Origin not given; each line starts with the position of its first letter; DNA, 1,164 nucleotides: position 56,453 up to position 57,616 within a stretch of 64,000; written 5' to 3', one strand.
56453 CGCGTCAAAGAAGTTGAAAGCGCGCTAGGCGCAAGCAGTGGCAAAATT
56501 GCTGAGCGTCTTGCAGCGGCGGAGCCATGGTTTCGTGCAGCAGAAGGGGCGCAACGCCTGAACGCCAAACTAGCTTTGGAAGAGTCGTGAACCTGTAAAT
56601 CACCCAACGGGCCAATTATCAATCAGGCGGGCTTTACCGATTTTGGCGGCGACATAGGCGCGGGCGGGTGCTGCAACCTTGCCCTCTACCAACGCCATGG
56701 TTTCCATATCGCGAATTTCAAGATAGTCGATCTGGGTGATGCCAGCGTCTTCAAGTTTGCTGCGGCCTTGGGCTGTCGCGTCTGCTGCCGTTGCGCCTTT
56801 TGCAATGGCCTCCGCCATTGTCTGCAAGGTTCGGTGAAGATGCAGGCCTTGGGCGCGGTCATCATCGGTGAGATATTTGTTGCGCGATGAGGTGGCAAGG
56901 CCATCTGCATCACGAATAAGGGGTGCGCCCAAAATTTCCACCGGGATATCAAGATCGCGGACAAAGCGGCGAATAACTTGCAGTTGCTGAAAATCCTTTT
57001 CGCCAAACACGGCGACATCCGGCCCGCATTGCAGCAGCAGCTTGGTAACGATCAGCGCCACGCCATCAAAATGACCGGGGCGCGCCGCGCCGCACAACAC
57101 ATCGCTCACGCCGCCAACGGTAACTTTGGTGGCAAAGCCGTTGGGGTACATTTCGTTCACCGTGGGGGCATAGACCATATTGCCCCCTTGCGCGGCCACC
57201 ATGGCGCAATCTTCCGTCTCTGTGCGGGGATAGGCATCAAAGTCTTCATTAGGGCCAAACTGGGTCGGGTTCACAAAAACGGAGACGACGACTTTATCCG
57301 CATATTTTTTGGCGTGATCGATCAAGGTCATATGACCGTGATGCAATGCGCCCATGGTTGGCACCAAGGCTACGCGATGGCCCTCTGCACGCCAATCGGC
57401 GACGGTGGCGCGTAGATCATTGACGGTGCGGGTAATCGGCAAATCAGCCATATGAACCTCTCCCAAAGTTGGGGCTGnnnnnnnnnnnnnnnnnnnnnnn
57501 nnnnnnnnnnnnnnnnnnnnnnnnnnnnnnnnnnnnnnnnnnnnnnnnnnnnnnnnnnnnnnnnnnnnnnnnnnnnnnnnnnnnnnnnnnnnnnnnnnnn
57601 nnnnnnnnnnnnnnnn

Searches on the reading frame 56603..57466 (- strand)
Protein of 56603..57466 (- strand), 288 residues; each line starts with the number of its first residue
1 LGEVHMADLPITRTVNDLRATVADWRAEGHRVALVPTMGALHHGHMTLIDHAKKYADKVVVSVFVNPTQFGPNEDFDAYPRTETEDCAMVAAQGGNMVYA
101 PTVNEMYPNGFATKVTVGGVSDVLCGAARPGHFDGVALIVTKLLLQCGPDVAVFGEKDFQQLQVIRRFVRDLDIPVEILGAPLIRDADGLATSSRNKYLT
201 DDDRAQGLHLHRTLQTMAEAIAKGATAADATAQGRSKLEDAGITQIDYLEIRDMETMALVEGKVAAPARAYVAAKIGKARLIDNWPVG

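Call 60: find_related_loci(query=window:56603-57466:-, collection=metagenome_contigs, flank=3500)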
Query window:56603-57466:- (288 aa) in metagenome_contigs; peptide patterns used: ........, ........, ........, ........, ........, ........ (x = any residue, [..] = any of these).
600 stretches matched a pattern (row limit reached: there are more); 593 encode a relative of the query (tblastn E <= 1e-3); the best 80 are kept; 80 distinct loci.
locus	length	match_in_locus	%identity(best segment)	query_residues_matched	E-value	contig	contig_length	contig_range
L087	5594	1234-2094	49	7-287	1e-95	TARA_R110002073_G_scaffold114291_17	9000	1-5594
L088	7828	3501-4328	56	11-287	1e-94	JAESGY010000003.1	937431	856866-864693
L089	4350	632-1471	56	9-288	5e-92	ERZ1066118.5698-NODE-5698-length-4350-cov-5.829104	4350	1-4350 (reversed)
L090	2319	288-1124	55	9-288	9e-95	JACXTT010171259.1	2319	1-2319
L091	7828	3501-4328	54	11-287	7e-90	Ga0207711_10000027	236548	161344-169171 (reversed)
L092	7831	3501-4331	52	9-284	5e-90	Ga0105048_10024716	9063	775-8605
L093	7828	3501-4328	51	9-284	2e-89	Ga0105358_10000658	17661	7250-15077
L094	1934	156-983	53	11-287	7e-94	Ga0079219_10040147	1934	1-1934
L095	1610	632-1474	50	9-284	4e-94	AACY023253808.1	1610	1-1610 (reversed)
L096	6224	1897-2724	53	4-287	5e-88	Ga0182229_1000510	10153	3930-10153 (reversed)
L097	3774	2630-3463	54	14-287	2e-88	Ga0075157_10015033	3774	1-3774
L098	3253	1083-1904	53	12-287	8e-89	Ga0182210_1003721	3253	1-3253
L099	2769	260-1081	52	11-284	2e-89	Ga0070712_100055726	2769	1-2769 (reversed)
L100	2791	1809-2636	54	11-287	4e-89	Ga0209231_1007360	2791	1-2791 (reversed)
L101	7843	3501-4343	50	6-287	1e-86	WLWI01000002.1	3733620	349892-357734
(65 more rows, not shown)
